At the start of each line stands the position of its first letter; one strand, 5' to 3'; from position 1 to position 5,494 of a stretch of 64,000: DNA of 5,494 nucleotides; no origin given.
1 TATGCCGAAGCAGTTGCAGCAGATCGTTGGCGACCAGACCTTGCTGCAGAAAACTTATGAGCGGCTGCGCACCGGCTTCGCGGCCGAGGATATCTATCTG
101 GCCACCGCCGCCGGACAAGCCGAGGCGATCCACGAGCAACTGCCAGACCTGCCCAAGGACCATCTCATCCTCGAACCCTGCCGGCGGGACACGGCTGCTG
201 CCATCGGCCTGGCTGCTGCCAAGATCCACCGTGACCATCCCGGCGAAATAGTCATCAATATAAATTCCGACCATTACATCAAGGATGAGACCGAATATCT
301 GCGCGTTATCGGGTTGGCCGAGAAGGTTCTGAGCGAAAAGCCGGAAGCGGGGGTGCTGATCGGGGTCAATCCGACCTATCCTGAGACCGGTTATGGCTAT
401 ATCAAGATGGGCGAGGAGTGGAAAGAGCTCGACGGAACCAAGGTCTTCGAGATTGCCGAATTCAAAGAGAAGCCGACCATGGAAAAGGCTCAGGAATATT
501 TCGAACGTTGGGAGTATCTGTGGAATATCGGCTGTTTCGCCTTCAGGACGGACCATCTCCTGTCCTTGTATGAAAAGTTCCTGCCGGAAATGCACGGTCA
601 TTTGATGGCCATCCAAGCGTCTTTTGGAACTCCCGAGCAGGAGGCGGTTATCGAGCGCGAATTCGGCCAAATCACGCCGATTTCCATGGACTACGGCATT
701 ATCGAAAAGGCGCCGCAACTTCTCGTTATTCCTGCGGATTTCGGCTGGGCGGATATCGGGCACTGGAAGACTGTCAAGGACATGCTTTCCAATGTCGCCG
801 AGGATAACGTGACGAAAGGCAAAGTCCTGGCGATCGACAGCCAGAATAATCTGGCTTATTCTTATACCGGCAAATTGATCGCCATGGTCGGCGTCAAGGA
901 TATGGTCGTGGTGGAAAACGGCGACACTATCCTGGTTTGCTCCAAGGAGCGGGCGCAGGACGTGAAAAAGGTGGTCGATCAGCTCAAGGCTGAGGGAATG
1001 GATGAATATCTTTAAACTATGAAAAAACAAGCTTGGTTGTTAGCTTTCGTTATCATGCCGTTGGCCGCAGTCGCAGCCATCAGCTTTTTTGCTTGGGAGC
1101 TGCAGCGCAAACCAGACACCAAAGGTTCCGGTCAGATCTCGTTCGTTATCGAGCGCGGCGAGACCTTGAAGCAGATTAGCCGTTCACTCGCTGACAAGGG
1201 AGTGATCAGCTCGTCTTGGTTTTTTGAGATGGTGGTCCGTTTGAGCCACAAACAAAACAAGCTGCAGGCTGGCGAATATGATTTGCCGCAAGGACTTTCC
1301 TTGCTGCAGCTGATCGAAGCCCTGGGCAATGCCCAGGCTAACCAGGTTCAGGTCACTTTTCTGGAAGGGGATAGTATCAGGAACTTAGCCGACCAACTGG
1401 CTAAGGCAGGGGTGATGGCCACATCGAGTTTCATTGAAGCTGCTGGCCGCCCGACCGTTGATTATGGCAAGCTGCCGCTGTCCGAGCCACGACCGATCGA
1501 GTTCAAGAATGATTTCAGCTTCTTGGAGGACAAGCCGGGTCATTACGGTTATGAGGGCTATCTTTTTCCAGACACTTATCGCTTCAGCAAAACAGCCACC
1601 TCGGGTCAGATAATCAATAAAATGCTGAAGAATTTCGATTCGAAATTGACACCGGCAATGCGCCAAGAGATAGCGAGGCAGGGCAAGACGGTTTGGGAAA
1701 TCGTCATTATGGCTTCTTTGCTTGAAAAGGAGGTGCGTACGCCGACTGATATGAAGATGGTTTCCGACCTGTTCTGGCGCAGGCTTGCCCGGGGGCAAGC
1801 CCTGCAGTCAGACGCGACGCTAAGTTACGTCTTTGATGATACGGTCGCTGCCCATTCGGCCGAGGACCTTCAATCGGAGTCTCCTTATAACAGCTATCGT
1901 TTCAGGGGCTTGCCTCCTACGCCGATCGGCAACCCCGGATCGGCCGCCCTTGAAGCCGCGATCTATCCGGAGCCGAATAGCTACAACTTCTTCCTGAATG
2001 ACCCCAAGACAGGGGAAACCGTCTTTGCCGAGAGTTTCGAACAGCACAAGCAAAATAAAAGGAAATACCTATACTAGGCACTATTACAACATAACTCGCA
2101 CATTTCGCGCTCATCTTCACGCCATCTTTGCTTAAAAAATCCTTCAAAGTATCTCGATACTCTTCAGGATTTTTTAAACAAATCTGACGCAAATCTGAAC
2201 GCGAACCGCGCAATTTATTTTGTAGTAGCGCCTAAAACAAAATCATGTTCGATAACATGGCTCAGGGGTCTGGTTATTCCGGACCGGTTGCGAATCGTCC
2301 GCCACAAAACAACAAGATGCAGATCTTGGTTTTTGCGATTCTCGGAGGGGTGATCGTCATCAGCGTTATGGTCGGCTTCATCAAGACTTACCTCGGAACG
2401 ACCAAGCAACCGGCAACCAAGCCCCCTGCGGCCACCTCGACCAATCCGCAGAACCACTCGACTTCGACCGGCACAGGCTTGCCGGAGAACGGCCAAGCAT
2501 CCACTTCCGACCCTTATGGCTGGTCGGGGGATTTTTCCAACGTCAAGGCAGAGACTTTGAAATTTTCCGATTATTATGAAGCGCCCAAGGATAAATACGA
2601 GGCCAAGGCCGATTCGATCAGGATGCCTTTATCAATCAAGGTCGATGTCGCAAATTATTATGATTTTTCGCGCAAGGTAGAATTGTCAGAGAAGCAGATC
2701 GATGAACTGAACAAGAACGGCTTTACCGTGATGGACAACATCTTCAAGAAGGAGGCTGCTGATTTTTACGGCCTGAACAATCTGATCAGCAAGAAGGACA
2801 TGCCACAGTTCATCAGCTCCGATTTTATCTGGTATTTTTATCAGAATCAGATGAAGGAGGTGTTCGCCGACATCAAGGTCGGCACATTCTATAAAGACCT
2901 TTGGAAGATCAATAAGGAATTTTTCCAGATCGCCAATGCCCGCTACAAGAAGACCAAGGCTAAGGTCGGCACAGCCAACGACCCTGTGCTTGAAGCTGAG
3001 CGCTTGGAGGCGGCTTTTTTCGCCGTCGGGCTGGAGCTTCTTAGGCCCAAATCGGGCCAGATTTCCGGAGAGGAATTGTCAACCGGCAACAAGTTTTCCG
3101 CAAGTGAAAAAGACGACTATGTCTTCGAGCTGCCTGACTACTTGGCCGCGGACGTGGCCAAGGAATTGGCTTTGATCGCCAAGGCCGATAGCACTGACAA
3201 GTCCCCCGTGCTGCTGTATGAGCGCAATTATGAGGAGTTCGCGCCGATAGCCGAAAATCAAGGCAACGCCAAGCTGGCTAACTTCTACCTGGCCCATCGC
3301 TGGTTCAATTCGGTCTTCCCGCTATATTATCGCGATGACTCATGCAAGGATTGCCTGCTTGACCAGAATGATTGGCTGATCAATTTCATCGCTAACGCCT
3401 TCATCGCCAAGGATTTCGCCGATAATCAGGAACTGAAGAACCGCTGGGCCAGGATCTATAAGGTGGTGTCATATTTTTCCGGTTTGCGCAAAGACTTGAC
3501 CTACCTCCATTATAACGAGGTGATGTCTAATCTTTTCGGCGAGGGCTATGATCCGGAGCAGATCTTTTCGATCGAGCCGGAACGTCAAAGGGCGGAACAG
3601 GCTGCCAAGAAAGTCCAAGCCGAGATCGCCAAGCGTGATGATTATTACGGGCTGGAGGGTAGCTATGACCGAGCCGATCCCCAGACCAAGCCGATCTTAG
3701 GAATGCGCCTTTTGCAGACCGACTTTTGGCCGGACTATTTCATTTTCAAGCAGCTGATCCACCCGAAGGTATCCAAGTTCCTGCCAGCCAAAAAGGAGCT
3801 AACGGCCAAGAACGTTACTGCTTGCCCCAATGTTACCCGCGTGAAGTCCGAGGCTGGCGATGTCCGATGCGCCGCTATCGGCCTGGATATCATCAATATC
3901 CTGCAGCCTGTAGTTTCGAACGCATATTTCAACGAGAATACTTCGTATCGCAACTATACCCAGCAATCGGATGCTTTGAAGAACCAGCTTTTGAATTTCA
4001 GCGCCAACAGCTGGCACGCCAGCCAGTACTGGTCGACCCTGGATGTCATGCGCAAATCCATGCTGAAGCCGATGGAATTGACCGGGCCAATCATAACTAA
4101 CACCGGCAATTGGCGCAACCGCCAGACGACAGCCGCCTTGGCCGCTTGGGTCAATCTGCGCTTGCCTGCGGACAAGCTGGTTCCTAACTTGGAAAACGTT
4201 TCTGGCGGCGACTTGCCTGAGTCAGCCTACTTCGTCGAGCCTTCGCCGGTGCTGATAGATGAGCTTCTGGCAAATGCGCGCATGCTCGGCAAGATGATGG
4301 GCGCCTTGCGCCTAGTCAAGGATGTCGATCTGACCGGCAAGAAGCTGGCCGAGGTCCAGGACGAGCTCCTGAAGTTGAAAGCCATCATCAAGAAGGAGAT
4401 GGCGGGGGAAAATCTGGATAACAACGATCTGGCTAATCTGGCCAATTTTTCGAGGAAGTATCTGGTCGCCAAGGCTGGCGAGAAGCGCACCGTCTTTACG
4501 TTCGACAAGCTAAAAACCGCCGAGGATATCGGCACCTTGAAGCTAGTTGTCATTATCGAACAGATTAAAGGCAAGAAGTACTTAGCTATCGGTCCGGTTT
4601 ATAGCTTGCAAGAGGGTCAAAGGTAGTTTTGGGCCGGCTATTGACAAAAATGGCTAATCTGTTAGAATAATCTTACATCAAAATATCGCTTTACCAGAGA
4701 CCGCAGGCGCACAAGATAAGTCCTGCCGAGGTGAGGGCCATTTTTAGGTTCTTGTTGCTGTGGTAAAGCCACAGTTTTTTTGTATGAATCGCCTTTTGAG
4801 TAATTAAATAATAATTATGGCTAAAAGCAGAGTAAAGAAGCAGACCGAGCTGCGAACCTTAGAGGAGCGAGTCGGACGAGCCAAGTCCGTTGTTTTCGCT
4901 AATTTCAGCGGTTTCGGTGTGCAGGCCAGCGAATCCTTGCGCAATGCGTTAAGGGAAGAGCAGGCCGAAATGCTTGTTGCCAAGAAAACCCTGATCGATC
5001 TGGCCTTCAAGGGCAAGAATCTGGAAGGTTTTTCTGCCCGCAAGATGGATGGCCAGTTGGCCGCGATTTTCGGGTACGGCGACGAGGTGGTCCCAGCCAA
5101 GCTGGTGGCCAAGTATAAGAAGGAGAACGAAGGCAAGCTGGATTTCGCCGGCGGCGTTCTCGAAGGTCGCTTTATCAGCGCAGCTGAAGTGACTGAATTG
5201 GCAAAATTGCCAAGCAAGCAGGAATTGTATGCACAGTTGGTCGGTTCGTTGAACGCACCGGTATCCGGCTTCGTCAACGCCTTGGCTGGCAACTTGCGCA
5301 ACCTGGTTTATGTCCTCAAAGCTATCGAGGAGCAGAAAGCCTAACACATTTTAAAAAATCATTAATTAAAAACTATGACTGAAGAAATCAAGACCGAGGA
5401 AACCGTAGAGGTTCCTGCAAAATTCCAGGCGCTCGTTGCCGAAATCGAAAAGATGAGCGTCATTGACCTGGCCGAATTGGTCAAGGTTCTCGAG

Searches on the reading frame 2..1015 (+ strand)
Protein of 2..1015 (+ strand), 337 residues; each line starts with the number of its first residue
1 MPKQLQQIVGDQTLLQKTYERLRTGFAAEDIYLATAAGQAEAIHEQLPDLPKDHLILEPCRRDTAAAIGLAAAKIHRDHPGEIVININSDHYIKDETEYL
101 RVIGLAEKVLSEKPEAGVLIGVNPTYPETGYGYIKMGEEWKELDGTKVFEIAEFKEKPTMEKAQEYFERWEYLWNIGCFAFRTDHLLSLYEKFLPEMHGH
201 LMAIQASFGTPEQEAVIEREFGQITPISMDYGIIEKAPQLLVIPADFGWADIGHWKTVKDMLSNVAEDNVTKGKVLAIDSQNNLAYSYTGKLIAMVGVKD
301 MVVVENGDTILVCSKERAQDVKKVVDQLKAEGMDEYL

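Call 42: search_protein_families(library=pfam, proteins=[window:2-1015:+], max_evalue=0.001)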
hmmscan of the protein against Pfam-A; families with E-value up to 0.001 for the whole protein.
window:2-1015:+ (337 aa): 2 families
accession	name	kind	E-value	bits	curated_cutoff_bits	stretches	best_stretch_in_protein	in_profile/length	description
PF00483.29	NTP_transferase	-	6.5e-23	82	21.2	1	2-263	21-240/245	Nucleotidyl transferase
PF22640.1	ManC_GMP_beta-helix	-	1.3e-19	70.3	27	1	273-328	1-55/55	MannoseP isomerase/GMP-like beta-helix domain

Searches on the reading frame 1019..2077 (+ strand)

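Call 42: search_protein_families(library=pfam, proteins=[window:1019-2077:+], max_evalue=0.001)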
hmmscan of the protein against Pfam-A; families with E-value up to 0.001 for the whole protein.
window:1019-2077:+ (352 aa): 1 family
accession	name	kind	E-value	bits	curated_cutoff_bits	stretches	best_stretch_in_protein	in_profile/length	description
PF02618.21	YceG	-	2.2e-78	264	32.4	1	42-349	1-275/275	YceG-like family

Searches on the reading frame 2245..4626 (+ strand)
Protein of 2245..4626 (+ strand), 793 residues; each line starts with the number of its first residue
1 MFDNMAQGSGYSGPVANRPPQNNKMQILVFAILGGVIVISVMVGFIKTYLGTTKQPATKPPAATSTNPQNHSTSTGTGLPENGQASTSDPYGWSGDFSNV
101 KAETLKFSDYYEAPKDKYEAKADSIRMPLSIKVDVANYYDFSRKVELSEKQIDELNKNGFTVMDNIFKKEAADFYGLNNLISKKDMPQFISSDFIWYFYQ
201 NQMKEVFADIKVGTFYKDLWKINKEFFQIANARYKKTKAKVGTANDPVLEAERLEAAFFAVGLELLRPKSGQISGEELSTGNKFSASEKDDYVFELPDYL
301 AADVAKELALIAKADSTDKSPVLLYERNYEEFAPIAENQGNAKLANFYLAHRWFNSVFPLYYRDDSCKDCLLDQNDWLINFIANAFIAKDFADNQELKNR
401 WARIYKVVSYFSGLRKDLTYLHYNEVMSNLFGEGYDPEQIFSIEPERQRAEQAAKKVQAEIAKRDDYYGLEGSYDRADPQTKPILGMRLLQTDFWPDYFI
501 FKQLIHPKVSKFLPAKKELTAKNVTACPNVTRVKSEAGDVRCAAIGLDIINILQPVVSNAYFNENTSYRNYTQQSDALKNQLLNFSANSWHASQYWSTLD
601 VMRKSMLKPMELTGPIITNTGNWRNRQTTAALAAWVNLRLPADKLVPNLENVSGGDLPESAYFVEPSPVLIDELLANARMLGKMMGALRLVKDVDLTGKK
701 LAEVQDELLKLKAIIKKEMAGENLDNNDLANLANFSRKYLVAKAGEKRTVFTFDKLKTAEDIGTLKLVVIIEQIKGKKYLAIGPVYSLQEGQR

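Call 42: search_protein_families(library=pfam, proteins=[window:2245-4626:+], max_evalue=0.001)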
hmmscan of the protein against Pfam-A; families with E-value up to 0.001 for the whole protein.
window:2245-4626:+ (793 aa): 1 family
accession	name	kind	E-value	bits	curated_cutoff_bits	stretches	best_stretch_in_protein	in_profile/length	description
PF11369.13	DUF3160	-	3.2e-55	188.3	25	1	149-741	2-532/632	Protein of unknown function (DUF3160)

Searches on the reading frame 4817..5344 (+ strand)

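Call 42: search_protein_families(library=pfam, proteins=[window:4817-5344:+], max_evalue=0.001)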
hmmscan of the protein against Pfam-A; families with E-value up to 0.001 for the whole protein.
window:4817-5344:+ (175 aa): 1 family
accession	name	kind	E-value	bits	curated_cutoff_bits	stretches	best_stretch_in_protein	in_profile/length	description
PF00466.25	Ribosomal_L10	-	1.1e-17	64.3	22.8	1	5-101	3-99/100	Ribosomal protein L10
